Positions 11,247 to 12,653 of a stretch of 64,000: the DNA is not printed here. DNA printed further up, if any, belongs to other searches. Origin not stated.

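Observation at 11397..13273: Phage-encoded NadR-like enzyme plus PnuC-like transporter: a nicotinamide-riboside route to NAD+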

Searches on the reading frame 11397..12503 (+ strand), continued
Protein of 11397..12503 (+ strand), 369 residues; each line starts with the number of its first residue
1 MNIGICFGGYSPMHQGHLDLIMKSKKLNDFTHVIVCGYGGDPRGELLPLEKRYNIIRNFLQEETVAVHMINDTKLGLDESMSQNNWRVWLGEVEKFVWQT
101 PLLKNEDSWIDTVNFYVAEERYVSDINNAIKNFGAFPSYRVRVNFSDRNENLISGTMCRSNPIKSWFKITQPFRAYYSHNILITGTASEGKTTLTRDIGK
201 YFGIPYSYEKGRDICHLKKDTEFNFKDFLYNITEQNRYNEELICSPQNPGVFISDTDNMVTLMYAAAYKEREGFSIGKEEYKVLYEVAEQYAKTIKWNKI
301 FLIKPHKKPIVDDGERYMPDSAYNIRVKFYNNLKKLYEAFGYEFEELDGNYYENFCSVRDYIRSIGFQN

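Call 21: find_encoding_contigs(protein=P0001, flank=10000, max_places=6)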
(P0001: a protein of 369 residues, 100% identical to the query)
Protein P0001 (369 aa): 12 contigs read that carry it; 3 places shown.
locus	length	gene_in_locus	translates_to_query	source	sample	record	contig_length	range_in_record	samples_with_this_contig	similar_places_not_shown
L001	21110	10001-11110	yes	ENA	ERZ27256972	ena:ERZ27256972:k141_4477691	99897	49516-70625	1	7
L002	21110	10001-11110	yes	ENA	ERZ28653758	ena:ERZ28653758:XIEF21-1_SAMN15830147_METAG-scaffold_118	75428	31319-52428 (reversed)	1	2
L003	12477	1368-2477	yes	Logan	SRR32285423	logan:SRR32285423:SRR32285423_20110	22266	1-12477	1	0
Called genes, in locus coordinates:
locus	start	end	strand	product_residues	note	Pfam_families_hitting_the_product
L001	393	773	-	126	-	-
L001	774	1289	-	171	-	PF20557:DnaT_2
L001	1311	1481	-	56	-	-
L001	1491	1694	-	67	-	-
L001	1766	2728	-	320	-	PF20036:Gp13-like, PF05065:Phage_capsid (faint)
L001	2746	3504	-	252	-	-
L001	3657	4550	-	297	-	-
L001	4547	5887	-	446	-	PF05203:Hom_end_hint, PF14623:Vint (weak)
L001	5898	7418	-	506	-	PF13264:DUF4055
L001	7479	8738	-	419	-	PF03237:Terminase_6N, PF05127:NAT10_TcmA_helicase (faint), PF17289:Terminase_6C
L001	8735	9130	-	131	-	-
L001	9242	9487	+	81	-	-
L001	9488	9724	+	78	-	-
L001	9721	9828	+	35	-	-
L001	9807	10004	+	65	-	-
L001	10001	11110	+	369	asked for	PF01467:CTP_transf_like (faint), PF13521:AAA_28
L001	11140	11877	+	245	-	PF04973:NMN_transporter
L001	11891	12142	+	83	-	-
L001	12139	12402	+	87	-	-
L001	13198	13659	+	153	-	-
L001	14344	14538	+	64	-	-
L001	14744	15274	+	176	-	-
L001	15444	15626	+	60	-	-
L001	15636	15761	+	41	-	-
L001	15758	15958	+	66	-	-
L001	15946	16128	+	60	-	-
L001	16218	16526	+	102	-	-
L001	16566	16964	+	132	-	-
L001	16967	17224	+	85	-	-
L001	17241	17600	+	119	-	-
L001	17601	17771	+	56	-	-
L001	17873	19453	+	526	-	-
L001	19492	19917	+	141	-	-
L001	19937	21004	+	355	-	-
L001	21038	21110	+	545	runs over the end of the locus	PF12224:Amidoligase_2 (weak)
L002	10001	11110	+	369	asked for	PF01467:CTP_transf_like (faint), PF13521:AAA_28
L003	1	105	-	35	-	?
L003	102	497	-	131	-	-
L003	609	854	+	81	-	-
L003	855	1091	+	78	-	-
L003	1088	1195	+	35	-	-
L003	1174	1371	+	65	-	-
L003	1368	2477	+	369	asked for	PF01467:CTP_transf_like (faint), PF13521:AAA_28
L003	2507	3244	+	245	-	PF04973:NMN_transporter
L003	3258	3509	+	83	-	-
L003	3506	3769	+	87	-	-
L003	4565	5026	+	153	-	-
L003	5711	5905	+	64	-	-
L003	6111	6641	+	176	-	-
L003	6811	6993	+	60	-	-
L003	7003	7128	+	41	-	-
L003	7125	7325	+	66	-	-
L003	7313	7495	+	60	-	-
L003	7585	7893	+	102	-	-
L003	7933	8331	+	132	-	-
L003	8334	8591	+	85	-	-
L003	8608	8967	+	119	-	-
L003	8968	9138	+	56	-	-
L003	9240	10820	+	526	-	-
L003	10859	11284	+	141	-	-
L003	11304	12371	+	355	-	-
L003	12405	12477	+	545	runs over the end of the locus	PF12224:Amidoligase_2 (weak)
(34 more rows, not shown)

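Call 22: find_encoding_contigs(protein=P0004, flank=8000, max_places=3)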
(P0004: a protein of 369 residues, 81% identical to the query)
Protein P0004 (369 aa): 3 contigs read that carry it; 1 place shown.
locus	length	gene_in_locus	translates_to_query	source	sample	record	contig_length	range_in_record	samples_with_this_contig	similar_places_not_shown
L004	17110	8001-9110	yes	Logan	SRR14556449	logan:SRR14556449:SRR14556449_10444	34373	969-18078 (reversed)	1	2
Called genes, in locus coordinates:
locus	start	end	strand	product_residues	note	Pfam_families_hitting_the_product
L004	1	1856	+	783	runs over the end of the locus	PF02518:HATPase_c (weak), PF13589:HATPase_c_3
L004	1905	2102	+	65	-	-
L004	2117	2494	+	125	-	-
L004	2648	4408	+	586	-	-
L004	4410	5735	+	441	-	-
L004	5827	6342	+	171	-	PF11753:DUF3310 (weak)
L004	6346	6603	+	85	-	-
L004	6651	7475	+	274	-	-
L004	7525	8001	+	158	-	-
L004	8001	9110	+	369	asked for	PF01467:CTP_transf_like (weak), PF13521:AAA_28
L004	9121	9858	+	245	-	PF04973:NMN_transporter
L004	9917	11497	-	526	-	-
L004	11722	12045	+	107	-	-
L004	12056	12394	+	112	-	-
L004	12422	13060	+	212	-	-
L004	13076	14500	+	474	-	PF00145:DNA_methylase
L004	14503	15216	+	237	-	-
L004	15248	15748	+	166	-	-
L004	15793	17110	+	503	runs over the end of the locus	PF00890:FAD_binding_2 (faint), PF01266:DAO (faint), PF03486:HI0933_like (faint), PF07992:Pyr_redox_2 (faint), PF21688:FAD-depend_C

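Call 23: find_encoding_contigs(protein=P0057, flank=8000, max_places=3)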
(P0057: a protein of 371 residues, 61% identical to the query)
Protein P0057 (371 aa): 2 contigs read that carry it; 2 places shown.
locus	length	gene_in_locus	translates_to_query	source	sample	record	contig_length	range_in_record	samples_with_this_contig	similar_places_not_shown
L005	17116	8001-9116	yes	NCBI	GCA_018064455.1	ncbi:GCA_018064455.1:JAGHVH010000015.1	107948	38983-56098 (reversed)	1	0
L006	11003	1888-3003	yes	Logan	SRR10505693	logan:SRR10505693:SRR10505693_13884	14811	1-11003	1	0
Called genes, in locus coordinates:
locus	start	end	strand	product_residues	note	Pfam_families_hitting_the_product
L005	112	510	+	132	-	-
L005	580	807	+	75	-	-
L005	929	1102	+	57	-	-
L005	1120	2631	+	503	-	-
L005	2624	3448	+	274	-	-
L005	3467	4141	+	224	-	PF00899:ThiF, PF03435:Sacchrp_dh_NADP (faint)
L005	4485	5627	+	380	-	PF00078:RVT_1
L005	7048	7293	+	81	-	-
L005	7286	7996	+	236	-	PF18406:DUF1281_C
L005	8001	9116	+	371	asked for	PF13521:AAA_28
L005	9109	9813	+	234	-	PF04973:NMN_transporter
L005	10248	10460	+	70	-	-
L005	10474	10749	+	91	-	-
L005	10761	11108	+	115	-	-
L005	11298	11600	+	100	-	-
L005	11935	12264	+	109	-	-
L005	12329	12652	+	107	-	-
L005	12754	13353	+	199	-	PF17338:GP88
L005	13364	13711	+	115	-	-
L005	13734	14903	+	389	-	PF00266:Aminotran_5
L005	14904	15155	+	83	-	-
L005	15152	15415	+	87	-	-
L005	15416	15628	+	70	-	-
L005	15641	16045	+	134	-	-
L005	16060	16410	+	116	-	-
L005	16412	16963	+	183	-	-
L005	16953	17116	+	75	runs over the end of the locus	-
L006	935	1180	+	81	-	-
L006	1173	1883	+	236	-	PF18406:DUF1281_C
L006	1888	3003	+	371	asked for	PF13521:AAA_28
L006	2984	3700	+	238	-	PF04973:NMN_transporter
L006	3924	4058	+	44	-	-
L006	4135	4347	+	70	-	-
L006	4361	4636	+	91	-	-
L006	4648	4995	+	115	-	-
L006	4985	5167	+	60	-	-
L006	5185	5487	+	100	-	-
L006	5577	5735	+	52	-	-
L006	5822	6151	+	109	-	-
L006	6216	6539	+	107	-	-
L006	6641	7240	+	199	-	PF17338:GP88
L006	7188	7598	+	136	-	-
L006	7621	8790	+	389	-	PF00266:Aminotran_5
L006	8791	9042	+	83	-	-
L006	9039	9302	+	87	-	-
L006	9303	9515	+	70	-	-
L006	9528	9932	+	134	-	-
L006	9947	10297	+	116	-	-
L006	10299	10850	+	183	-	-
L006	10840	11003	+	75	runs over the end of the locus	-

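Call 37: find_related_loci(query=window:11397-12503:+, collection=genome_contigs, flank=6000)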
Query window:11397-12503:+ (369 aa) in genome_contigs; peptide patterns used: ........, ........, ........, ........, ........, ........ (x = any residue, [..] = any of these).
60 stretches matched a pattern; 1 encode a relative of the query (tblastn E <= 1e-3); 1 distinct loci.
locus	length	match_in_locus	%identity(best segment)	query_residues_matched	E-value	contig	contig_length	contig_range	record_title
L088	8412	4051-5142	59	2-365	1e-143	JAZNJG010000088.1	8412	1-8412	MAG: Bacilli bacterium isolate T1900044680_TS20190146.MAGScoT_cleanbin_000036 SGB_1684_k141_3646977, whole genome shotgu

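Call 39: find_related_loci(query=A1, collection=viral_contigs, flank=4000)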
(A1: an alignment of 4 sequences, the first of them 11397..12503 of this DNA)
Query A1 (369 aa) in viral_contigs; peptide patterns used: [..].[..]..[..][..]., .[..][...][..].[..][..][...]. (x = any residue, [..] = any of these).
57 stretches matched a pattern; 5 encode a relative of the query (tblastn E <= 1e-3); 4 distinct loci.
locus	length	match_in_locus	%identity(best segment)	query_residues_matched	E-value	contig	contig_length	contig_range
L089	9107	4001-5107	82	1-369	0e+0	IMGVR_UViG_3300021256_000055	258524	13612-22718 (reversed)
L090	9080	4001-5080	60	1-365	5e-146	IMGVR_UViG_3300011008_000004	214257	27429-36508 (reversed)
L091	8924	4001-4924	24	1-335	2e-14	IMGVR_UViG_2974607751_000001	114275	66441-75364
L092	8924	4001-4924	23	1-335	9e-13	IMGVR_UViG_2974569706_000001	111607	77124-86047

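Call 40: get_annotated_region(hit=H2, flank=3000)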
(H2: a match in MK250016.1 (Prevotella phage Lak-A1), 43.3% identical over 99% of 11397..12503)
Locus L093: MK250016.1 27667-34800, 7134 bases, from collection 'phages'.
description: MAG: Prevotella phage Lak-A1, complete genome.
organism: Prevotella phage Lak-A1 (NCBI taxid 2491281)
taxonomy: Viruses; Duplodnaviria; Heunggongvirae; Uroviricota; Caudoviricetes
host: Prevotella sp.; source: human feces; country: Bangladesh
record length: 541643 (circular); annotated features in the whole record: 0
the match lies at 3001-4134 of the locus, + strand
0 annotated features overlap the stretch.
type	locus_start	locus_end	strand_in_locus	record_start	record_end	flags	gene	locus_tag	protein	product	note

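Call 68: predict_structure(alignment_id=A4)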
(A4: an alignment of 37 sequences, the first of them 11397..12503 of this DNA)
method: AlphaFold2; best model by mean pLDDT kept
length: 369 residues; sequences in the alignment: 37
mean_pLDDT: 89.2   pTM: 0.83
mean pLDDT of the five models: 89.2, 88.3, 87.8, 86.9, 86.3
residues with pLDDT >= 90: 245; 70-90: 97; 50-70: 24; < 50: 3
segments of 3 or more residues with pLDDT < 50: 106-108
pLDDT, mean of each block of 10 residues (from residue 1): 95 94 96 93 85 95 96 88 91 94 62 94 94 90 90 88 92 91 87 94 89 72 89 90 90 94 90 88 96 89 86 57 85 96 95 96 87
secondary structure, 60 per line:
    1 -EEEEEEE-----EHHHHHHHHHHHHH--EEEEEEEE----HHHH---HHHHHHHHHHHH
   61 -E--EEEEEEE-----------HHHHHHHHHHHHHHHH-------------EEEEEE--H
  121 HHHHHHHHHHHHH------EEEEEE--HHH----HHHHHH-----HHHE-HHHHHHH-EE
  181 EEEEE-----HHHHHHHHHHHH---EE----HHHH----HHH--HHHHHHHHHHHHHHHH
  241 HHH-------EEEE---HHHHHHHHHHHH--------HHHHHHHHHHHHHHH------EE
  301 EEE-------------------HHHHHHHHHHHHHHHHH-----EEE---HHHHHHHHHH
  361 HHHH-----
elements in order: E2-8 H15-27 E30-37 H42-45 H49-60 E65-71 H83-98 E112-117 H120-133 E140-145 H155-160 H171-177 E179-185 H191-202 H212-215 H225-243 E251-254 H258-269 H278-292 E299-303 H323-339 E345-347 H351-364

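Call 70: fold_search(model_id=the predicted structure, library=pdb)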
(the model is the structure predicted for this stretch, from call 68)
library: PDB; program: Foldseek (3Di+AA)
matches with E <= 10: 961; with E <= 0.001: 36
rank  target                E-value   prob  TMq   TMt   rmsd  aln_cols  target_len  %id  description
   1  6gye_A                7.0e-25  1.00  0.81  0.83   2.8       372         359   30  Crystal structure of NadR protein in complex with NR (released 2019-07-10)
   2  6gyf_B                4.3e-24  1.00  0.81  0.82   2.9       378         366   29  Crystal structure of NadR protein in complex with NR (released 2019-07-10)
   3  6gyf_A                8.4e-24  1.00  0.82  0.84   2.7       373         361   30  Crystal structure of NadR protein in complex with NR (released 2019-07-10)
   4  6gzo_B                1.5e-23  1.00  0.81  0.84   2.8       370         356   29  Crystal structure of NadR protein in complex with NAD and AMP-PNP (released 2019-07-17)
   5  6gye_B                1.5e-23  1.00  0.80  0.81   3.0       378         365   28  Crystal structure of NadR protein in complex with NR (released 2019-07-10)
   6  6gzo_A                4.7e-22  1.00  0.80  0.83   2.9       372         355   29  Crystal structure of NadR protein in complex with NAD and AMP-PNP (released 2019-07-17)
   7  8x7f_A                8.6e-18  1.00  0.75  0.80   4.2       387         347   20  CryoEM structure of the trifunctional NAD biosynthesis/regulator protein NadR in complex with NAD (released 2024-12-04)
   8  1lw7                  8.0e-16  1.00  0.73  0.78   4.2       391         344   17  NADR PROTEIN FROM HAEMOPHILUS INFLUENZAE (released 2002-08-07)
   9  8puu_B                3.6e-05  1.00  0.36  0.56   5.7       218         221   16  Giardia intestinalis deoxyadenosine kinase forms a functional tetramer (released 2024-10-30)
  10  3cr8_A                3.6e-05  1.00  0.29  0.24  12.4       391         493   14  Hexameric APS kinase from Thiobacillus denitrificans (released 2009-02-17)
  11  8puu_A                5.4e-05  1.00  0.38  0.61   5.1       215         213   16  Giardia intestinalis deoxyadenosine kinase forms a functional tetramer (released 2024-10-30)
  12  2jat_A                1.2e-04  1.00  0.36  0.64   5.5       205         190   13  Structure of deoxyadenosine kinase from M.mycoides with products dcmp and a flexible dcdp bound (released 2007-01-03)
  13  2jat_B                1.5e-04  1.00  0.36  0.64   5.5       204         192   12  Structure of deoxyadenosine kinase from M.mycoides with products dcmp and a flexible dcdp bound (released 2007-01-03)
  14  4nat_B                2.4e-04  1.00  0.27  0.56   4.8       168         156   18  Inhibitors of 4-Phosphopanthetheine Adenylyltransferase (released 2014-03-12)
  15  7yxz_C                2.5e-04  1.00  0.30  0.64   3.8       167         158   12  Crystal structure of Mycobacterium abscessus Phosphopantetheine adenylyltransferase in complex with Coenzyme A (released 2022-07-06)
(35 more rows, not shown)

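Call 85: search_protein_families(library=pfam, proteins=[L089:5125-5763:+, L090:5477-6055:+, L090:6060-6413:+, L090:5094-5288:+], max_evalue=0.01)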
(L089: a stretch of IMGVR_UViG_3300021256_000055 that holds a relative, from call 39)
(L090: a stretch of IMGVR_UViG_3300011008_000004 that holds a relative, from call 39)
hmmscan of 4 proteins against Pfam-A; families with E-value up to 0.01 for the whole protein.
L089:5125-5763:+ (213 aa): 1 family
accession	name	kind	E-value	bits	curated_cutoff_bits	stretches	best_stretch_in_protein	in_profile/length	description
PF00450.28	Peptidase_S10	-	0.0019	18.1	21.9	1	21-206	190-311/420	Serine carboxypeptidase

L090:5477-6055:+ (193 aa): 0 families

L090:6060-6413:+ (118 aa): 0 families

L090:5094-5288:+ (65 aa): 0 families
